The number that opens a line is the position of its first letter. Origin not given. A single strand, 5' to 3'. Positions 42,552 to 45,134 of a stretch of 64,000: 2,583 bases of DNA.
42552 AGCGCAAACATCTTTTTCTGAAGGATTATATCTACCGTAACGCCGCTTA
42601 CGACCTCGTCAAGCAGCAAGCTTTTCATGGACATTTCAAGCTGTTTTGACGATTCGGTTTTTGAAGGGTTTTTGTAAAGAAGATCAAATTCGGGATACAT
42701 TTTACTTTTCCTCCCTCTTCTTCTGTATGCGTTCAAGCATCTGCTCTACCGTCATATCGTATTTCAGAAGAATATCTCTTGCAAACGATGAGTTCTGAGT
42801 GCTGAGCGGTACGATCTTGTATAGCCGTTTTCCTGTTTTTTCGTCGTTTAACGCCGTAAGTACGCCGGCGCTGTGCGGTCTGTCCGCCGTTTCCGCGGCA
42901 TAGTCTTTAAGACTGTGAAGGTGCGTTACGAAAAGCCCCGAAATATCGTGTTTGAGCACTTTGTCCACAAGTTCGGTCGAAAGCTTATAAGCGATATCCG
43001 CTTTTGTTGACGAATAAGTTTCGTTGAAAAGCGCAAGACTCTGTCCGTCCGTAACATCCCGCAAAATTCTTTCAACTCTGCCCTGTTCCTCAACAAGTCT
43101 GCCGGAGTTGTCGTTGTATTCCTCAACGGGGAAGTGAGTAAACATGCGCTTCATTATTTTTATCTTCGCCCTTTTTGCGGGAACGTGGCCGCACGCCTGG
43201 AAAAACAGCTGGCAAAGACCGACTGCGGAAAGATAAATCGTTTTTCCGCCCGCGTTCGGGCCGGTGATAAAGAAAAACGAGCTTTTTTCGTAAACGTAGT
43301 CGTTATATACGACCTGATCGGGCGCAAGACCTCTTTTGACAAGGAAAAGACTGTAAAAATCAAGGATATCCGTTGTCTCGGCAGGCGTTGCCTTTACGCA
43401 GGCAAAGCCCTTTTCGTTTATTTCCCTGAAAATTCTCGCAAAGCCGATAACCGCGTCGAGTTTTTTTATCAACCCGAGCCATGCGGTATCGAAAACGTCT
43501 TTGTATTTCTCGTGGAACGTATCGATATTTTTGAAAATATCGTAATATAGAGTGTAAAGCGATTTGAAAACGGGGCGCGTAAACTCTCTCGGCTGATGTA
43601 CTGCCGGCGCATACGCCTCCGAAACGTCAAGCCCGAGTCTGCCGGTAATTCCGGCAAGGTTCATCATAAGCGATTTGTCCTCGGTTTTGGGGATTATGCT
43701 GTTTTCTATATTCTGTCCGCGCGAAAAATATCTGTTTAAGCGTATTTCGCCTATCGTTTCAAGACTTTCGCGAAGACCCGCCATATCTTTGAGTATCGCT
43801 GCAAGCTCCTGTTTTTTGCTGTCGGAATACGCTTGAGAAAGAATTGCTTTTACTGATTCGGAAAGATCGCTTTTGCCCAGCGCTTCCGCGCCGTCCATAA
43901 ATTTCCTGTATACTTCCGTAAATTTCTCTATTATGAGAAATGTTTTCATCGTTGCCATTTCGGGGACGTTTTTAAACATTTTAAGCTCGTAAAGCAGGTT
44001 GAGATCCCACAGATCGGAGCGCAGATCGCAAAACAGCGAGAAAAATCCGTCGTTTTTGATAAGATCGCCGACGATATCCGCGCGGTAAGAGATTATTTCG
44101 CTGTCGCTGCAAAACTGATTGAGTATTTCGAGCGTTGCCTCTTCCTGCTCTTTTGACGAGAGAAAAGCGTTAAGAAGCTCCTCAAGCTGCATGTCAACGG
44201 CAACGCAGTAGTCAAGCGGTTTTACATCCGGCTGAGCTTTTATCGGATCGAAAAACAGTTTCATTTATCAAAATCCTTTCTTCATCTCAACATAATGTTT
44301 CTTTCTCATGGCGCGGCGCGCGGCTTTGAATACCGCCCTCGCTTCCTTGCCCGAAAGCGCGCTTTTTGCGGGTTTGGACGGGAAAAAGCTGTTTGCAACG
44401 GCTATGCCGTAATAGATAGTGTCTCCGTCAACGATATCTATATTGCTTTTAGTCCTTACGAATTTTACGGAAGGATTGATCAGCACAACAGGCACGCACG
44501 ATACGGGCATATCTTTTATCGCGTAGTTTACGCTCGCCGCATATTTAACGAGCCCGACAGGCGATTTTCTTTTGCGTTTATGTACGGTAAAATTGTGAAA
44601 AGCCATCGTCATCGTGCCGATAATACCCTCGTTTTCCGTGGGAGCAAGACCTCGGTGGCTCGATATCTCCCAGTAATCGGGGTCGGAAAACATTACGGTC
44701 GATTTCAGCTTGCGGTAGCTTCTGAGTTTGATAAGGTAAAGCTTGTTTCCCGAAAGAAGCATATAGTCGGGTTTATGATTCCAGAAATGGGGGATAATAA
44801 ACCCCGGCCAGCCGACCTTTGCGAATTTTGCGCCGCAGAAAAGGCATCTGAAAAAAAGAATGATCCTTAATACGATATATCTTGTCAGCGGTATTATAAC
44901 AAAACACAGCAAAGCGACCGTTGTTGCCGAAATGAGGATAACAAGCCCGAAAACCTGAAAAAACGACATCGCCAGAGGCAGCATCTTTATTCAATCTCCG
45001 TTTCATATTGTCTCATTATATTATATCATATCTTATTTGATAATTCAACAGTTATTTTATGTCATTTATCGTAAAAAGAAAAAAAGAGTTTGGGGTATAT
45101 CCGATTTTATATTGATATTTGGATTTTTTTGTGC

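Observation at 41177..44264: Two translationally coupled MutS-domain-V-only paralogs with Asp-to-Asn Walker B motifs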

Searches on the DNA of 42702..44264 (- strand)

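Call 99: search_rna_families(sources=[L095, L096, L097, L098, L013, L020, L027], threshold=gathering)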
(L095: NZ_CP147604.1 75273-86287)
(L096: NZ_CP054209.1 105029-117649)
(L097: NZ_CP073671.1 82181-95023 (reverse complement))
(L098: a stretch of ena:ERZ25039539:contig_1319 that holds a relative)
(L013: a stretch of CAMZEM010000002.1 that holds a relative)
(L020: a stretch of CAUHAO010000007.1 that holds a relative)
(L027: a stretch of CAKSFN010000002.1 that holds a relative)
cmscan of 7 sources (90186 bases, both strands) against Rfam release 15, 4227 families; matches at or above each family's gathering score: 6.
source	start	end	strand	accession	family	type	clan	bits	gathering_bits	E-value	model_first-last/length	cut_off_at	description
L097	5119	5180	+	RF01734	Fluoride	Cis-reg; riboswitch;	-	57.4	34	3.7e-13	1-64/64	no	Fluoride riboswitch aptamer (crcB RNA motif)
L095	3222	3284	+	RF01734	Fluoride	Cis-reg; riboswitch;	-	56.6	34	6.8e-13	1-64/64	no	Fluoride riboswitch aptamer (crcB RNA motif)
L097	1586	1652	+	RF01734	Fluoride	Cis-reg; riboswitch;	-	54.2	34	4.4e-12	1-64/64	no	Fluoride riboswitch aptamer (crcB RNA motif)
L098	4695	4757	+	RF01734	Fluoride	Cis-reg; riboswitch;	-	53.9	34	5.2e-12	1-64/64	no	Fluoride riboswitch aptamer (crcB RNA motif)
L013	9815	9899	+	RF00005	tRNA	Gene; tRNA;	CL00001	53.7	29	1.3e-08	1-71/71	no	tRNA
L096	12095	12186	+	RF01734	Fluoride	Cis-reg; riboswitch;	-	42.2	34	3.5e-08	1-64/64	no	Fluoride riboswitch aptamer (crcB RNA motif)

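Call 102: search_rna_families(sources=[L001, L004, L014, L015, L017, L018, L021, L024, L025, L026, L028, L030], threshold=gathering)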
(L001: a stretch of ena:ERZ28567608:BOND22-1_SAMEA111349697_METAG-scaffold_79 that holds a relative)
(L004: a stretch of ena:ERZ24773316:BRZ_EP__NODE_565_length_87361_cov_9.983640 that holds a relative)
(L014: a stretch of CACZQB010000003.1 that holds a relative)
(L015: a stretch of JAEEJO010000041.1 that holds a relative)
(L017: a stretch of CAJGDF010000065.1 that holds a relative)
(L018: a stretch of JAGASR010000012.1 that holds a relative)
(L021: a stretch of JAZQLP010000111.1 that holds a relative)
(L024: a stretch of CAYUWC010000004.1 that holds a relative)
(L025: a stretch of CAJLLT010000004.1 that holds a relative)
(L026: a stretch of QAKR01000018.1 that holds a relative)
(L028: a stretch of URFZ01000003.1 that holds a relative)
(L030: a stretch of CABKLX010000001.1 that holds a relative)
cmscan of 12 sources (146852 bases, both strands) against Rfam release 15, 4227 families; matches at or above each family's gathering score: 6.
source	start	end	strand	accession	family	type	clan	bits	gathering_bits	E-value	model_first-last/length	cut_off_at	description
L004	6617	6689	+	RF00005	tRNA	Gene; tRNA;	CL00001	61.5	29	1.6e-10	1-71/71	no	tRNA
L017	7701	7785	+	RF00005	tRNA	Gene; tRNA;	CL00001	53.8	29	2.1e-08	1-71/71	no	tRNA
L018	11397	11481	+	RF00005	tRNA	Gene; tRNA;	CL00001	53.8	29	2.1e-08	1-71/71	no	tRNA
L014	9828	9912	+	RF00005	tRNA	Gene; tRNA;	CL00001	53.7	29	2.2e-08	1-71/71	no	tRNA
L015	9811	9895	+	RF00005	tRNA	Gene; tRNA;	CL00001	53.7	29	2.2e-08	1-71/71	no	tRNA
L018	11611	11678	+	RF01706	Gut-1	Gene; sRNA;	-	52.3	50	4.1e-07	1-77/77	no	Gut-1 RNA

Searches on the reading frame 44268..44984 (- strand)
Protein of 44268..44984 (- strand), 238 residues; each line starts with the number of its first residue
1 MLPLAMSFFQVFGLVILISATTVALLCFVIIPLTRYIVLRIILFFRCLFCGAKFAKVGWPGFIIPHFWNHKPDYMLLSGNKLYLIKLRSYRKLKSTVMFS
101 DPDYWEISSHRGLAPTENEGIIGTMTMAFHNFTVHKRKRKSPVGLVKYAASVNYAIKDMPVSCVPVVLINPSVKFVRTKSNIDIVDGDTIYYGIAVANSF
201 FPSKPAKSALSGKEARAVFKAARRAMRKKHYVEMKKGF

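Call 3: search_protein_families(library=pfam, proteins=[window:44268-44984:-], max_evalue=1)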
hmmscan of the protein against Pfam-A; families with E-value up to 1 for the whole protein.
window:44268-44984:- (238 aa): 0 families

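Call 4: search_protein_families(library=ncbifam, proteins=[window:44268-44984:-], max_evalue=1)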
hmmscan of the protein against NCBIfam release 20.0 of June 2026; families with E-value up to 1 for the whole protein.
window:44268-44984:- (238 aa): 0 families

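Call 5: search_protein_families(library=padloc, proteins=[window:44268-44984:-], max_evalue=1)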
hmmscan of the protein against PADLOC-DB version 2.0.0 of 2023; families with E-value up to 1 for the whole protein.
window:44268-44984:- (238 aa): 0 families

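Call 24: find_homologous_proteins(query=window:44268-44984:-, max_evalue=0.01)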
Query window:44268-44984:- (238 aa): 14 proteins with E <= 0.01 among 392 candidates.
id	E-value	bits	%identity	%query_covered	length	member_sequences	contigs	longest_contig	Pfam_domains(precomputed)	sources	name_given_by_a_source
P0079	4.4e-154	529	98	100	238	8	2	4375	-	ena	-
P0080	1.9e-139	481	87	100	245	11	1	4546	-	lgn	-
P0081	1.1e-138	478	86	100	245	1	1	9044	-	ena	-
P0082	5.4e-128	443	80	100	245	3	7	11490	-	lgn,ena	-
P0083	2.3e-117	409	74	100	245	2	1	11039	-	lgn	-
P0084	1.3e-116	406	72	100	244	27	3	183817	-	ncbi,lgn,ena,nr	ncbi:MAG: hypothetical protein J6D42_03360 [Clostridia bacterium]|nr:hypothetical protein [Clostridi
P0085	3.1e-114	398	72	100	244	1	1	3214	-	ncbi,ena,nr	ncbi:MAG: hypothetical protein IJF23_06505 [Clostridia bacterium]|nr:hypothetical protein [Clostridi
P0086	5.1e-100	352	65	98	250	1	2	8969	-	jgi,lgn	-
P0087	7.4e-96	338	75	80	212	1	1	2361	-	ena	-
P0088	1.3e-95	338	62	98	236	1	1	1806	-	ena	-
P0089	1.1e-92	328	63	97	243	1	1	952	-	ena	-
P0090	1.9e-89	317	63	86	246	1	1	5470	-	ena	-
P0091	2.6e-75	271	56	94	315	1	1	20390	-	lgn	-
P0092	5.9e-56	208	76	51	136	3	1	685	-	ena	-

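Call 38: search_protein_families(library=phrogs, proteins=[window:44268-44984:-], max_evalue=0.1)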
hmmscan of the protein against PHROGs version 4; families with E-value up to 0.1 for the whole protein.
window:44268-44984:- (238 aa): 0 families

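Call 58: predict_structure(alignment_id=A6)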
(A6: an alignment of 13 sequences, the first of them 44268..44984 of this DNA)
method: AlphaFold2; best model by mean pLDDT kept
length: 238 residues; sequences in the alignment: 13
mean_pLDDT: 69.1   pTM: 0.53
mean pLDDT of the five models: 69.1, 68.4, 67.0, 62.7, 62.5
residues with pLDDT >= 90: 0; 70-90: 131; 50-70: 78; < 50: 29
segments of 3 or more residues with pLDDT < 50: 1-3, 52-63, 198-202, 233-238
pLDDT, mean of each block of 10 residues (from residue 1): 66 87 78 69 64 46 51 80 78 68 74 62 73 73 76 86 79 68 56 54 65 85 75 41
secondary structure, 60 per line:
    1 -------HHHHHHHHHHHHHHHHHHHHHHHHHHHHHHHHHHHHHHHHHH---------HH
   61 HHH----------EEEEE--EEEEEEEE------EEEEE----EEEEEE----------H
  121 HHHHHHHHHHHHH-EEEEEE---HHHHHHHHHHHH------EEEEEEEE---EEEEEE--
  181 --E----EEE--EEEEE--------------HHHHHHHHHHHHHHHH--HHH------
elements in order: H8-49 H59-63 E74-78 E81-88 E95-99 E104-109 H120-133 E135-140 H144-155 E162-169 E173-178 E188-190 E193-197 H212-227

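Call 64: fold_search(model_id=the predicted structure, library=pdb)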
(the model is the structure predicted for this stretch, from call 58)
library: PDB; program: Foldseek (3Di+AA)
matches with E <= 10: 188; with E <= 0.001: 0
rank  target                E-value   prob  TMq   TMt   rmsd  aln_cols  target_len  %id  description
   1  8om2_K                1.7e-01  0.10  0.12  0.17  13.0       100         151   12  Small subunit of yeast mitochondrial ribosome in complex with METTL17/Rsm22. (released 2024-01-10)
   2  9r2l_H                5.5e-01  0.04  0.09  0.14  15.1       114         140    8  De novo designed N37 protein fold (released 2025-05-14)
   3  8uxa_q                5.9e-01  0.04  0.11  0.15  14.3       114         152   13  Glucose treated mitochondrial ribosome of saccharomyces cerevisiae class I (released 2025-11-19)
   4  4f3c_A                1.1e+00  0.03  0.12  0.12  10.9        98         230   14  Crystal structure of 5'-methylthioadenosine/S-adenosylhomocysteine nucleosidase from Salmonella enterica with butyl-th (released 2013-05-01)
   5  1jys_A                1.1e+00  0.03  0.14  0.14  15.2       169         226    9  Crystal Structure of E. coli MTA/AdoHcy Nucleosidase (released 2002-10-01)
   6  4f1w_A                1.3e+00  0.03  0.15  0.16  11.9       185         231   11  Crystal structure of 5'-methylthioadenosine/S-adenosylhomocysteine nucleosidase from Salmonella enterica with Adenine (released 2013-05-01)
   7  1nc1_B                1.3e+00  0.03  0.12  0.12  12.2       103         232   12  Crystal structure of E. coli MTA/AdoHcy nucleosidase complexed with 5'-methylthiotubercidin (MTH) (released 2003-11-25)
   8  2jgv_B                1.3e+00  0.02  0.09  0.07  11.9        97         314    7  STRUCTURE OF Staphylococcus aureus D-TAGATOSE-6-PHOSPHATE KINASE in complex with ADP (released 2007-04-24)
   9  6n5u_B                1.6e+00  0.06  0.10  0.15  14.6        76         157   17  Crystal structure of Arabidopsis thaliana ScoI with copper bound (released 2019-07-24)
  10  7fug_B                1.6e+00  0.03  0.13  0.10  16.6       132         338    8  Crystal Structure of human cyclic GMP-AMP synthase in complex with 5-benzyl-2-[[2-chloro-5-(1-methylpyrazol-3-yl)pheny (released 2024-02-21)
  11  2nrx_B                1.7e+00  0.04  0.11  0.12  14.2        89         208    8  Crystal structure of the C-terminal half of UvrC, in the presence of sulfate molecules (released 2007-02-06)
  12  8xpo_L                1.8e+00  0.14  0.16  0.02  12.4        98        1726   12  Cryo-EM structure of Lassa virus RdRP elongation complex with the NTP form of compound HNC-1664 bound in the active si (released 2024-12-04)
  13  4yml                  1.9e+00  0.03  0.11  0.11  11.6        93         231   13  Crystal structure of Escherichia coli 5'-methylthioadenosine/S-adenosyl homocysteine nucleosidase (MTAN) complexed with  (released 2015-08-26)
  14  4gmh                  2.1e+00  0.02  0.13  0.14   8.9        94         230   11  Crystal structure of staphylococcus aureus 5'-methylthioadenosine/s-adenosylhomocysteine nucleosidase (released 2012-11-28)
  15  4f2p_B                2.1e+00  0.02  0.14  0.14  11.2       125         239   13  Crystal structure of 5'-methylthioadenosine/S-adenosylhomocysteine nucleosidase from Salmonella enterica with diEtglyc (released 2013-05-01)
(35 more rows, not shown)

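Call 108: fold_search(model_id=the predicted structure, library=viral)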
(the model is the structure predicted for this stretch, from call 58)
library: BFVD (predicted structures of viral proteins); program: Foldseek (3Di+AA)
matches with E <= 10: 174; with E <= 0.001: 0
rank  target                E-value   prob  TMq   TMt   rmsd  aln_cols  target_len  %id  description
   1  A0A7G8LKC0            2.1e-01  0.51  0.29  0.29   6.1       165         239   10  (no name in the UniProt tables at hand)
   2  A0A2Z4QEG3            2.1e-01  0.04  0.11  0.08  17.2       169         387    8  Putative terminase large subunit [Escherichia phage Eco_BIFF]
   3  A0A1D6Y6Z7            3.5e-01  0.07  0.12  0.18  15.3       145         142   10  (no name in the UniProt tables at hand)
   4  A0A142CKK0            3.8e-01  0.23  0.20  0.06  12.3       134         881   13  (no name in the UniProt tables at hand)
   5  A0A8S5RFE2            4.3e-01  0.08  0.10  0.04  15.1        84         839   13  DNA polymerase B [virus sp. ctL1g6]
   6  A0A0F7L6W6            4.6e-01  0.05  0.11  0.14  13.4        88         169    9  Holliday junction resolvase RuvC [uncultured marine virus]
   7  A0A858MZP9            5.2e-01  0.14  0.15  0.33  15.2       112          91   12  (no name in the UniProt tables at hand)
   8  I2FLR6                5.5e-01  0.13  0.18  0.26  10.1       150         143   11  Endonuclease [Pseudomonas phage tf]
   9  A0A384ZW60            5.5e-01  0.03  0.10  0.14  16.0       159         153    6  Uncharacterized protein [Dickeya phage vB_DsoM_JA13]
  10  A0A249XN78            5.9e-01  0.06  0.10  0.14  14.3        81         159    9  RuvC-like resolvase [Arthrobacter phage GurgleFerb]
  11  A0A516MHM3            6.2e-01  0.06  0.11  0.16  13.8        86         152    6  (no name in the UniProt tables at hand)
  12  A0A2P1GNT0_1          6.6e-01  0.08  0.17  0.05  22.0       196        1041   10  RNA-directed RNA polymerase L [Wenling hagfish virus]
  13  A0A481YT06            9.7e-01  0.03  0.14  0.16  12.4       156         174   11  Uncharacterized protein [Marseillevirus LCMAC101]
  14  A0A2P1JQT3            1.0e+00  0.05  0.13  0.13  11.4        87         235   10  RuvC-like resolvase [Mycobacterium phage Nilo]
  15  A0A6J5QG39            1.1e+00  0.08  0.13  0.36  11.9        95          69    9  Uncharacterized protein [uncultured Caudovirales phage]
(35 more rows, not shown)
